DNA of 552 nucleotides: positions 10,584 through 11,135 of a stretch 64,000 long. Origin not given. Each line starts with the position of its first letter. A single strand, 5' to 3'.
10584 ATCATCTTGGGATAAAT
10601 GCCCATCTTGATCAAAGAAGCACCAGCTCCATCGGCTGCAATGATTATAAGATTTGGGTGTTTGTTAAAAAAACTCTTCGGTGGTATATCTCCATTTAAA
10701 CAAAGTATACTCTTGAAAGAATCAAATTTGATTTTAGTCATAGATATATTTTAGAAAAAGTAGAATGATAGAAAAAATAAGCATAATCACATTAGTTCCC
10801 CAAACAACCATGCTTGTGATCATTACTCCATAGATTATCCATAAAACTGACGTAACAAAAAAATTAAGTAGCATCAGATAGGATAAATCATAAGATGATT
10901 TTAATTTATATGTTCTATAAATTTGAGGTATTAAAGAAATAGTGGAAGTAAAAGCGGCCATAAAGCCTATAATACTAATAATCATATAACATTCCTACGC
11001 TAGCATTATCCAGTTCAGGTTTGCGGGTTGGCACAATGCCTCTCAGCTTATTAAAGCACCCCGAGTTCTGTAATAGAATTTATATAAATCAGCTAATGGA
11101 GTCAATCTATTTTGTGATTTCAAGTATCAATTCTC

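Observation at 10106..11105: TPP riboswitch, then SemiSWEET, then thiamine pyrophosphokinase: a candidate new class of thiamine importer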

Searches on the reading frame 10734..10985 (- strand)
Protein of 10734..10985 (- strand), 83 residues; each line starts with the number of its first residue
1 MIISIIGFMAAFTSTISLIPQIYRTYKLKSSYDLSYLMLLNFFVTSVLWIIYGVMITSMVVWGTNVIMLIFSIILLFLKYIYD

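Call 4: search_protein_families(library=pfam, proteins=[window:10734-10985:-], max_evalue=1)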
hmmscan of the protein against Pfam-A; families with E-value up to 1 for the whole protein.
window:10734-10985:- (83 aa): 3 families
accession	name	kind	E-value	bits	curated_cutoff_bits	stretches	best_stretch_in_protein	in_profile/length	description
PF04193.19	PQ-loop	-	1.5e-11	44.3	22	1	2-54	1-53/61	PQ loop repeat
PF03083.21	MtN3_slv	-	3.2e-06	27.5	23.7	1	3-82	3-82/87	Sugar efflux transporter for intercellular exchange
PF13829.11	DUF4191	-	0.13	12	30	1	19-77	8-62/219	Domain of unknown function (DUF4191)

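Call 5: search_protein_families(library=ncbifam, proteins=[window:10734-10985:-], max_evalue=1)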
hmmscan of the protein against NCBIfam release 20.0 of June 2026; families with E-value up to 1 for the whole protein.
window:10734-10985:- (83 aa): 4 families
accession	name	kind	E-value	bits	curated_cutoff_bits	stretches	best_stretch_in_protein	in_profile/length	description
NF037968.1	SemiSWEET_2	subfamily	2.1e-17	63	80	1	7-81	1-75/76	SemiSWEET transporter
NF037969.1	SemiSWEET_3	subfamily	0.00041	20.5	100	1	11-76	19-86/97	SemiSWEET transporter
TIGR00951.1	2A43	subfamily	0.002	17.9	192.35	1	2-47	2-50/233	lysosomal Cystine Transporter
NF037967.1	SemiSWEET_1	subfamily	0.0075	16.4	200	1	7-71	1-65/196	SemiSWEET transporter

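Call 10: find_homologous_proteins(query=window:10734-10985:-, max_evalue=0.001)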
Query window:10734-10985:- (83 aa): 23 proteins with E <= 0.001 among 24 candidates.
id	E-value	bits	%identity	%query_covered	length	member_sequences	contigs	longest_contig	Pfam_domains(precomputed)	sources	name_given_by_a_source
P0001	2.7e-41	157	100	100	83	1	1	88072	PF04193.20,PF03083.22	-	-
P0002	3.7e-34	134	83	99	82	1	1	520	PF04193.20,PF03083.22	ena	-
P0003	2.2e-33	132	81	100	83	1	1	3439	PF04193.20,PF03083.22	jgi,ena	-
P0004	5.0e-32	127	78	100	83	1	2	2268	PF04193.20,PF03083.22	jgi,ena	jgi:MtN3 and saliva related transmembrane protein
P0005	5.4e-32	127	78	100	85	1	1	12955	PF04193.20,PF03083.22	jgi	jgi:MtN3 and saliva related transmembrane protein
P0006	4.1e-31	124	75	100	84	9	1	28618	PF04193.20,PF03083.22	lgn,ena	-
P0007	1.8e-30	122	71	100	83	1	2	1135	PF04193.20,PF03083.22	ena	-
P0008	2.2e-30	122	76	100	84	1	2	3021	PF04193.20,PF03083.22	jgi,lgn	jgi:MtN3 and saliva related transmembrane protein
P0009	2.5e-30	122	72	100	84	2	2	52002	PF04193.20,PF03083.22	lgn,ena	-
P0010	4.6e-30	121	73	100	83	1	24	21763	PF04193.20,PF03083.22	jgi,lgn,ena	-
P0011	4.9e-30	121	73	100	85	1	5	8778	PF04193.20,PF03083.22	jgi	jgi:MtN3 and saliva related transmembrane protein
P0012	1.6e-29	119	73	100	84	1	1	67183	PF04193.20,PF03083.22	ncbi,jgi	ncbi:MAG: hypothetical protein DGJ47_000092 [Rickettsiaceae bacterium]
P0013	2.2e-29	119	71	99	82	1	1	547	PF04193.20,PF03083.22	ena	-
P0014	2.4e-29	119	72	100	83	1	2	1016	PF04193.20,PF03083.22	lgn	-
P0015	4.8e-29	118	73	100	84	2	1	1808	PF04193.20,PF03083.22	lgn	-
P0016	5.8e-29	117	71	96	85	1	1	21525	PF04193.20,PF03083.22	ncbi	-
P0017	1.7e-27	113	79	84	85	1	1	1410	PF04193.20,PF03083.22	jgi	jgi:MtN3 and saliva related transmembrane protein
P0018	6.9e-22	95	60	100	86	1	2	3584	PF04193.20,PF03083.22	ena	-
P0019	1.0e-21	94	55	100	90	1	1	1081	PF04193.20,PF03083.22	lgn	-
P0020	8.2e-21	92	57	100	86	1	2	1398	PF04193.20,PF03083.22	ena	-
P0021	3.8e-20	89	58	100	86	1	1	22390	PF04193.20,PF03083.22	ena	-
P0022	1.9e-17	81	59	100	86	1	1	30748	PF04193.20,PF03083.22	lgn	-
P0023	4.5e-17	80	80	61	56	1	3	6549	PF04193.20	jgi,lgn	-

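Call 13: find_related_loci(query=A1, collection=genome_contigs, flank=4000)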
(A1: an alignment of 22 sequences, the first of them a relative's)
Query A1 (83 aa) in genome_contigs; peptide patterns used: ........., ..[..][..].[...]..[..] (x = any residue, [..] = any of these).
25 stretches matched a pattern; 7 encode a relative of the query (tblastn E <= 1e-3); 7 distinct loci.
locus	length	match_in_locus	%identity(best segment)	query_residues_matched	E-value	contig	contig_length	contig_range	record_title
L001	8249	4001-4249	73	1-83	6e-37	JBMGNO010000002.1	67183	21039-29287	MAG: Rickettsiaceae bacterium isolate MCH_20Endo_J9 Ga0190276_102, whole genome shotgun sequence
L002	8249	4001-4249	77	1-83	8e-36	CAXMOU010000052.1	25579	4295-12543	MAG: uncultured Rickettsiaceae bacterium isolate 07C-BC-St04_bin.13.orig genome assembly, contig: k141_1492363, whole ge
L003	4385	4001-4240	71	4-83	2e-35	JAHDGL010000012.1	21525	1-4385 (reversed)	MAG: Alphaproteobacteria bacterium isolate MAG-45 RZ_6919, whole genome shotgun sequence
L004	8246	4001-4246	54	1-82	5e-25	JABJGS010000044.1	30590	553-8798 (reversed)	MAG: Francisellaceae bacterium isolate SI074_bin154 k141_312576, whole genome shotgun sequence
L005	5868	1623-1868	57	1-82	2e-24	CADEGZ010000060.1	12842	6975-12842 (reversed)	MAG: uncultured proteobacterium isolate Proteobacteria sp. RBC072 genome assembly, contig: MAG072_60, whole genome shotg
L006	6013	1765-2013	55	1-83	1e-23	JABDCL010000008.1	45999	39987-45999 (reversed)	MAG: Gammaproteobacteria bacterium isolate BWMinControl_Nextera25_MAG1 3300020824.a:Ga0207001_1010, whole genome shotgun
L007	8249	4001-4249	71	1-83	7e-37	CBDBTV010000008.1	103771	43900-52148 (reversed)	MAG: Rickettsiaceae bacterium isolate d09399a4-a5c6-43d5-9e65-d2891376abb4 genome assembly, contig: contig_8, whole geno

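Call 19: find_homologous_proteins(query=A1, max_evalue=0.001)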
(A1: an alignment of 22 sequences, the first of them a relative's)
Query A1 (22 sequences) (83 aa, profile of the alignment): 378 proteins with E <= 0.001 among 1526 candidates; the best 120 are listed.
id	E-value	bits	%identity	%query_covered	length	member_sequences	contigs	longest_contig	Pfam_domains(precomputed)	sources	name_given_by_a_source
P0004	1.1e-40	155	78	100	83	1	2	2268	PF04193.20,PF03083.22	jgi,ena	jgi:MtN3 and saliva related transmembrane protein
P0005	1.2e-40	155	78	100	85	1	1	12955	PF04193.20,PF03083.22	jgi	jgi:MtN3 and saliva related transmembrane protein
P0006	2.3e-40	154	75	100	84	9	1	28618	PF04193.20,PF03083.22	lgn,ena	-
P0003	2.8e-40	154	81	100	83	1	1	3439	PF04193.20,PF03083.22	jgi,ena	-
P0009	2.9e-40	154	72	100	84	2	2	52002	PF04193.20,PF03083.22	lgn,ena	-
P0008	3.4e-40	154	76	100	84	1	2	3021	PF04193.20,PF03083.22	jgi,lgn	jgi:MtN3 and saliva related transmembrane protein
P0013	5.5e-40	153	71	99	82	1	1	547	PF04193.20,PF03083.22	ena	-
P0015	1.3e-39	152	73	100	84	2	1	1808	PF04193.20,PF03083.22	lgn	-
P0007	1.7e-39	152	71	100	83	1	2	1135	PF04193.20,PF03083.22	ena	-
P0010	5.7e-39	150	73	100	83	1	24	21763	PF04193.20,PF03083.22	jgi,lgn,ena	-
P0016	5.9e-39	150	71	96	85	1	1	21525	PF04193.20,PF03083.22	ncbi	-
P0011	6.1e-39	150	73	100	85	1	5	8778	PF04193.20,PF03083.22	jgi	jgi:MtN3 and saliva related transmembrane protein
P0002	6.5e-39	150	83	99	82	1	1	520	PF04193.20,PF03083.22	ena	-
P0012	1.7e-38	148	73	100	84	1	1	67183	PF04193.20,PF03083.22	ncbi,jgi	ncbi:MAG: hypothetical protein DGJ47_000092 [Rickettsiaceae bacterium]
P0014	3.8e-38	147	72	100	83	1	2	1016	PF04193.20,PF03083.22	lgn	-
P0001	4.4e-38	147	100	100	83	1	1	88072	PF04193.20,PF03083.22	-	-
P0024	9.1e-38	146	71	100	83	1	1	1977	PF04193.20,PF03083.22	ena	-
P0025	6.9e-37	143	66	100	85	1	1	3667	PF04193.20,PF03083.22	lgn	-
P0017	7.8e-37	143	79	84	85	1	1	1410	PF04193.20,PF03083.22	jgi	jgi:MtN3 and saliva related transmembrane protein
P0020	1.8e-36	142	57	100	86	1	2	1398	PF04193.20,PF03083.22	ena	-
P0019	2.0e-36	142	55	100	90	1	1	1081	PF04193.20,PF03083.22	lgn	-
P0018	5.8e-36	140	60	100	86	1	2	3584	PF04193.20,PF03083.22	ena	-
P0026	3.1e-35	138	57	100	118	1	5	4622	PF04193.20,PF03083.22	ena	-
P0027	3.2e-35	138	56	99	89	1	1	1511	PF04193.20,PF03083.22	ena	-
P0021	5.5e-35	137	58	100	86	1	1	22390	PF04193.20,PF03083.22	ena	-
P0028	6.2e-35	137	59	99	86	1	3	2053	PF04193.20,PF03083.22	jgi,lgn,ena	-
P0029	8.2e-35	137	71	100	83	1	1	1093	PF04193.20,PF03083.22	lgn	-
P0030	8.4e-35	137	57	100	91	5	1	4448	PF04193.20,PF03083.22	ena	-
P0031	1.3e-34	136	59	100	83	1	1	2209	PF04193.20,PF03083.22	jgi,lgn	-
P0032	2.2e-34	135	62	99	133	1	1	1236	PF04193.20,PF03083.22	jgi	jgi:MtN3 and saliva related transmembrane protein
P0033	3.2e-34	135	57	100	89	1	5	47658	PF04193.20,PF03083.22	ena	-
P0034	3.4e-34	135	57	100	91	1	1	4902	PF04193.20,PF03083.22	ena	-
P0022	4.4e-34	134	59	100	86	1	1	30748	PF04193.20,PF03083.22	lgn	-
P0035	7.3e-34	134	70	100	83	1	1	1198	PF04193.20,PF03083.22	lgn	-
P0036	1.4e-33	133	57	99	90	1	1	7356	PF04193.20,PF03083.22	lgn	-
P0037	1.5e-33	133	58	95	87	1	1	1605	PF04193.20,PF03083.22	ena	-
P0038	2.8e-33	132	54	100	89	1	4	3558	PF04193.20,PF03083.22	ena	-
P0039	1.6e-32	129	59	100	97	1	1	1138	PF04193.20,PF03083.22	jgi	jgi:MtN3 and saliva related transmembrane protein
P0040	4.9e-32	128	53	100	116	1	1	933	PF04193.20,PF03083.22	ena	-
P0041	6.4e-32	127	55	100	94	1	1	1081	PF04193.20,PF03083.22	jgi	jgi:MtN3 and saliva related transmembrane protein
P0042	7.6e-32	127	57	100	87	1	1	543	PF04193.20,PF03083.22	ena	-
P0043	1.2e-31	126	51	99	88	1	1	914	PF04193.20,PF03083.22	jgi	-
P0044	1.2e-31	126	64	100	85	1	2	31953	PF04193.20,PF03083.22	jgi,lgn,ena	-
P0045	1.3e-31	126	51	99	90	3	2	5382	PF04193.20,PF03083.22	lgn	-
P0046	1.4e-31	126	55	100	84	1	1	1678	PF04193.20,PF03083.22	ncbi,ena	-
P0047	2.6e-31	125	52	100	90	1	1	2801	PF04193.20,PF03083.22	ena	-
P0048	4.2e-31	125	57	100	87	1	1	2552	PF04193.20,PF03083.22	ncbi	ncbi:MAG: SemiSWEET family transporter [Myxococcota bacterium]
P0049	3.4e-30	122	64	100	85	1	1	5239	PF04193.20,PF03083.22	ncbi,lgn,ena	-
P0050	3.5e-30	122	53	100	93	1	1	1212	PF04193.20,PF03083.22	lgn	-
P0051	5.8e-30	121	59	100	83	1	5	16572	PF04193.20,PF03083.22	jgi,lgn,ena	-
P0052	5.9e-30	121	54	96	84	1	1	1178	PF04193.20,PF03083.22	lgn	-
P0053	1.4e-29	120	57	100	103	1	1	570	PF04193.20,PF03083.22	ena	-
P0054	1.7e-29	119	61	100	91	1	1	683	PF04193.20,PF03083.22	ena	-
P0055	2.7e-29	119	54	96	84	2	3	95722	PF04193.20,PF03083.22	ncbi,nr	ncbi:MAG: PQ-loop repeat-containing protein [Francisellaceae bacterium]|nr:PQ-loop repeat-containing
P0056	2.7e-29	119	55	96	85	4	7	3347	PF04193.20,PF03083.22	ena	-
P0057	3.2e-29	119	59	99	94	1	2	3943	PF04193.20,PF03083.22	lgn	-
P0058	3.4e-29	119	58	100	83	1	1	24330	PF04193.20,PF03083.22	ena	-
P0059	3.6e-29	118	58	100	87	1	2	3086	PF04193.20,PF03083.22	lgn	-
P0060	5.2e-29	118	60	99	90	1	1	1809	PF04193.20,PF03083.22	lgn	-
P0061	5.5e-29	118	54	98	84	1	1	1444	PF04193.20,PF03083.22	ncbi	-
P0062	8.7e-29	117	59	100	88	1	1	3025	PF04193.20,PF03083.22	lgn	-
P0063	9.8e-29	117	59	100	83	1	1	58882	PF04193.20,PF03083.22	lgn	-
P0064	1.1e-28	117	59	100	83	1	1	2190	PF04193.20,PF03083.22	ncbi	-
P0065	1.1e-28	117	61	100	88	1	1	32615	PF04193.20,PF03083.22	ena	-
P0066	1.1e-28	117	59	100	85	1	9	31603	PF04193.20,PF03083.22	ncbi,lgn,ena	-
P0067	1.2e-28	117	59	100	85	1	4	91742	PF04193.20,PF03083.22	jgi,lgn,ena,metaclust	metaclust:\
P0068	1.2e-28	117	50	99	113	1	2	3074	PF04193.20,PF03083.22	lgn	-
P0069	1.2e-28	117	55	100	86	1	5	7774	PF04193.20,PF03083.22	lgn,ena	-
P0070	1.8e-28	116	59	100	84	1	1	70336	PF04193.20,PF03083.22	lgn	-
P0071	1.8e-28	116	58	100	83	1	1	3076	PF04193.20,PF03083.22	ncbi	-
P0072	1.9e-28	116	59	100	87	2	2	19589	PF04193.20,PF03083.22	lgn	-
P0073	2.2e-28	116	58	95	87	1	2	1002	PF04193.20,PF03083.22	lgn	-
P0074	2.3e-28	116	59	100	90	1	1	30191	PF04193.20,PF03083.22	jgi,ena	-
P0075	2.3e-28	116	61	100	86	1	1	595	PF04193.20,PF03083.22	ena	-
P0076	2.4e-28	116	55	100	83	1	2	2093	PF04193.20,PF03083.22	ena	-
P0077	3.0e-28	115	59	100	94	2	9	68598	PF04193.20,PF03083.22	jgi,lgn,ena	jgi:MtN3 and saliva related transmembrane protein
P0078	4.4e-28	115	57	100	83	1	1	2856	PF04193.20,PF03083.22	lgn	-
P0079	5.1e-28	115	59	100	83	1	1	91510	PF04193.20,PF03083.22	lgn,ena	-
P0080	8.6e-28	114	52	99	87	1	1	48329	PF04193.20,PF03083.22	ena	-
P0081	9.0e-28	114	55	100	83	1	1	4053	PF04193.20,PF03083.22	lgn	-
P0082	1.1e-27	114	59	99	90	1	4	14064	PF04193.20,PF03083.22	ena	-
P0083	1.3e-27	113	51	100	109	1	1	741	PF04193.20,PF03083.22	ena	-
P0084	1.7e-27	113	58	100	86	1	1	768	PF04193.20,PF03083.22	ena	-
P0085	1.8e-27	113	54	100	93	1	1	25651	PF04193.20,PF03083.22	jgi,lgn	jgi:MtN3 and saliva related transmembrane protein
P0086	2.0e-27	113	55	99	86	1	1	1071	PF04193.20,PF03083.22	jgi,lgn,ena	-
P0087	2.0e-27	113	58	80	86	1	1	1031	PF04193.20,PF03083.22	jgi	jgi:MtN3 and saliva related transmembrane protein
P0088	2.4e-27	113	55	100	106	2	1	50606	PF04193.20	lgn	-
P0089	2.5e-27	113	55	100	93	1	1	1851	PF04193.20,PF03083.22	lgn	-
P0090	3.0e-27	112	57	98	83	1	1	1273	PF04193.20,PF03083.22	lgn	-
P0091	3.1e-27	112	59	100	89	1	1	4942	PF04193.20,PF03083.22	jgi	jgi:MtN3 and saliva related transmembrane protein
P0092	3.3e-27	112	57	99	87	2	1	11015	PF04193.20,PF03083.22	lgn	-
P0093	3.5e-27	112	57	100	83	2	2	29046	PF04193.20,PF03083.22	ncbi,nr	ncbi:MAG: hypothetical protein KBC27_03130 [Rickettsiales bacterium]|nr:hypothetical protein [Ricket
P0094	3.6e-27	112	61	80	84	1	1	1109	PF04193.20,PF03083.22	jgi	jgi:MtN3 and saliva related transmembrane protein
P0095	4.2e-27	112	58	93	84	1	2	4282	PF04193.20,PF03083.22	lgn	-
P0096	5.8e-27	111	59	98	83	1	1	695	PF04193.20,PF03083.22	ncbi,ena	-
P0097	5.9e-27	111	57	100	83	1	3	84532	PF04193.20,PF03083.22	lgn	-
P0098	6.9e-27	111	53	100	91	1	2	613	PF04193.20,PF03083.22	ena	-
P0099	8.7e-27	111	63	76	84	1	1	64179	PF04193.20,PF03083.22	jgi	jgi:MtN3 and saliva related transmembrane protein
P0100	1.1e-26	111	60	99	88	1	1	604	PF04193.20,PF03083.22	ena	-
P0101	1.2e-26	110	58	96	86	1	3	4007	PF04193.20,PF03083.22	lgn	-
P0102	1.8e-26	110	58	86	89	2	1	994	PF04193.20,PF03083.22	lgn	-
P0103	2.0e-26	110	48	98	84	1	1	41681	PF04193.20,PF03083.22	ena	-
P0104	2.2e-26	110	55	100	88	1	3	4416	PF04193.20,PF03083.22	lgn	-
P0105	2.7e-26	109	57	99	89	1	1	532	PF04193.20,PF03083.22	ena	-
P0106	4.1e-26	109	57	99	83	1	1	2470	PF04193.20,PF03083.22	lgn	-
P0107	4.7e-26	108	54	100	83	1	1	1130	PF04193.20,PF03083.22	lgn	-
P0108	5.3e-26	108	55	100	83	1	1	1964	PF04193.20,PF03083.22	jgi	jgi:MtN3 and saliva related transmembrane protein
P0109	5.5e-26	108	55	100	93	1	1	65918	PF04193.20,PF03083.22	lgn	-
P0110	6.5e-26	108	59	95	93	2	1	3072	PF04193.20,PF03083.22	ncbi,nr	ncbi:SemiSWEET family sugar transporter [Candidatus Neptunochlamydia vexilliferae]|nr:SemiSWEET fami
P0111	1.1e-25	107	55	80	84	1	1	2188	PF04193.20,PF03083.22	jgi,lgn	-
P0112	1.2e-25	107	55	99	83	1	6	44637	PF04193.20,PF03083.22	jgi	jgi:MtN3 and saliva related transmembrane protein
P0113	1.2e-25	107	57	100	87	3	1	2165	PF04193.20,PF03083.22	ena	-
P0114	1.4e-25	107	58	78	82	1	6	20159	PF04193.20,PF03083.22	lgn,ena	-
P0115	1.5e-25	107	54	100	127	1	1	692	PF04193.20,PF03083.22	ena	-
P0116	1.7e-25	107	55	100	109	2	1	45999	PF04193.20,PF03083.22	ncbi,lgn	-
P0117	3.1e-25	106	54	98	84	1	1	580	PF04193.20,PF03083.22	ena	-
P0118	7.2e-25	105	53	100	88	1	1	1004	PF04193.20,PF03083.22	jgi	jgi:MtN3 and saliva related transmembrane protein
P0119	1.7e-24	104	47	98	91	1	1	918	PF04193.20,PF03083.22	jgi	-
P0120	3.6e-24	102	53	80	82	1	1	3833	PF04193.20,PF03083.22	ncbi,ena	-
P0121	6.1e-24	102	53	93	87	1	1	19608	PF04193.20,PF03083.22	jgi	jgi:MtN3 and saliva related transmembrane protein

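Call 21: search_solved_structures(query=A1, max_evalue=1, show_alignments=4)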
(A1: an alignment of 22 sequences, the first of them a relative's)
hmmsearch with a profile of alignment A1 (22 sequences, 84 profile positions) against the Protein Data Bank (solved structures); distinct sequences matched with E-value up to 1: 9.
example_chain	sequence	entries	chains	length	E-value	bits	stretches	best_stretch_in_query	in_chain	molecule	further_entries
5uhs_A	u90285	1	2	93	1.9e-17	66.4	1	4-80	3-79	Sugar transporter SemiSWEET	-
4qnc_A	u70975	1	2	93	2e-17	66.3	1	4-80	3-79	chemical transport protein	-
4rng_A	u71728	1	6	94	2.2e-16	63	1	4-82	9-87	MtN3/saliva family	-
5uhq_A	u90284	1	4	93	3.5e-16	62.4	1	4-80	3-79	Sugar transporter SemiSWEET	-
9kax_A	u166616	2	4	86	6.2e-14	55.1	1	2-82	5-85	Sugar transporter SemiSWEET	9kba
4x5m_A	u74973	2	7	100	4.6e-13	52.4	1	5-78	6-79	Uncharacterized protein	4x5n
9kon_A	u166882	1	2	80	3.6e-06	30.3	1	14-77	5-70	Sugar transporter SemiSWEET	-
4qnd_A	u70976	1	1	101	8.2e-06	29.1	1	12-77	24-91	Chemical transport protein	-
5xpd_A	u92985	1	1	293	0.0031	20.9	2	11-81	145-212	sugar transporter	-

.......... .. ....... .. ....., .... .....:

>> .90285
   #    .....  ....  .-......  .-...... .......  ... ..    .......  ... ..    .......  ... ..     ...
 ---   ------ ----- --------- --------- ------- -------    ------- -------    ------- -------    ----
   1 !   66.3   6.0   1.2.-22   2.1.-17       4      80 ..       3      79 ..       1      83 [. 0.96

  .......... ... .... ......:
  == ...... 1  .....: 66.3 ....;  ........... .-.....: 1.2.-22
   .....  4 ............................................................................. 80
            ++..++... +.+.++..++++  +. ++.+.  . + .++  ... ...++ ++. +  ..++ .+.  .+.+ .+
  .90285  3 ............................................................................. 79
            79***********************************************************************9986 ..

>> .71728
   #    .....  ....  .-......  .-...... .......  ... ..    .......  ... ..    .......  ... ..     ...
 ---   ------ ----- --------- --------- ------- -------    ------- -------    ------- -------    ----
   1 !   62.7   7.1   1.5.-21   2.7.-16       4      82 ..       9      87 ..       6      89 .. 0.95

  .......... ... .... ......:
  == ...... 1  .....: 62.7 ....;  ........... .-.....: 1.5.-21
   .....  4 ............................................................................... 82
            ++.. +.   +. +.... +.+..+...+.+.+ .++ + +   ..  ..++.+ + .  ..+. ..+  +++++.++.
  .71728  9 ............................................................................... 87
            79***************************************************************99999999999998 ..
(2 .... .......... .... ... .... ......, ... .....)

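Call 23: find_related_loci(query=A2, collection=metagenome_contigs, flank=2500)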
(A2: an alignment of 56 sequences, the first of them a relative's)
Query A2 (83 aa) in metagenome_contigs; peptide patterns used: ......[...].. (x = any residue, [..] = any of these).
115 stretches matched a pattern; 27 encode a relative of the query (tblastn E <= 1e-3); 27 distinct loci.
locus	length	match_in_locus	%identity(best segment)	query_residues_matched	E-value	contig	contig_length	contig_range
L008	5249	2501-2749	73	1-83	7e-37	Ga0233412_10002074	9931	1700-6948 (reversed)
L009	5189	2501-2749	73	1-83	7e-37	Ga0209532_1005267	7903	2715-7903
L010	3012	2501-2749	73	1-83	7e-37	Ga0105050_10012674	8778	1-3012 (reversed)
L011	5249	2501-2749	73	1-83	1e-36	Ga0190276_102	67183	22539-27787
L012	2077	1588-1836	81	1-83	8e-36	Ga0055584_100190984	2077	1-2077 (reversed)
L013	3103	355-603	64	1-83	6e-31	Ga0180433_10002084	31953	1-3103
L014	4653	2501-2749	59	1-83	3e-29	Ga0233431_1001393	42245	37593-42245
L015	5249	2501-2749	59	1-83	1e-27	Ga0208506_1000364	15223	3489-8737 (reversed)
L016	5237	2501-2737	58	5-83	1e-26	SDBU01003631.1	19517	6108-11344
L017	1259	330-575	59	1-82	6e-27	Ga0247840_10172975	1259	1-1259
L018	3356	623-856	62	5-82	1e-26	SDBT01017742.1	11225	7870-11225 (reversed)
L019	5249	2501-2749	61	1-83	2e-26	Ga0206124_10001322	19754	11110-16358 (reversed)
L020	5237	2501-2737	58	5-83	4e-26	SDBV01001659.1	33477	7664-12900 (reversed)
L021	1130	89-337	59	1-83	2e-26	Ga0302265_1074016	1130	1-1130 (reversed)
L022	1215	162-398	57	5-83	1e-25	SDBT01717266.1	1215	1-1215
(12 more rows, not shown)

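Call 31: find_encoding_contigs(protein=P0110, flank=3000, max_places=3)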
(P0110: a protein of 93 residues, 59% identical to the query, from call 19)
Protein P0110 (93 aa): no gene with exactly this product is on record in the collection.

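Call 32: find_encoding_contigs(protein=P0048, flank=3000, max_places=3)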
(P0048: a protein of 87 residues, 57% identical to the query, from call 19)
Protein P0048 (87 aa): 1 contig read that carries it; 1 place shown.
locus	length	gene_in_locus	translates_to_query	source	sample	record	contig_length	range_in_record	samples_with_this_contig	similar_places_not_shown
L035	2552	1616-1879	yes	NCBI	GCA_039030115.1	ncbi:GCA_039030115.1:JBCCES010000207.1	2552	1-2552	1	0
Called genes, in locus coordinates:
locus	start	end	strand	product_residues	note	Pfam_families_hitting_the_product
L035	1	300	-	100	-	PF10396:TrmE_N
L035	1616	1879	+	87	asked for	PF03083:MtN3_slv (weak), PF04193:PQ-loop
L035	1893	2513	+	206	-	PF04263:TPK_catalytic, PF04265:TPK_B1_binding (weak)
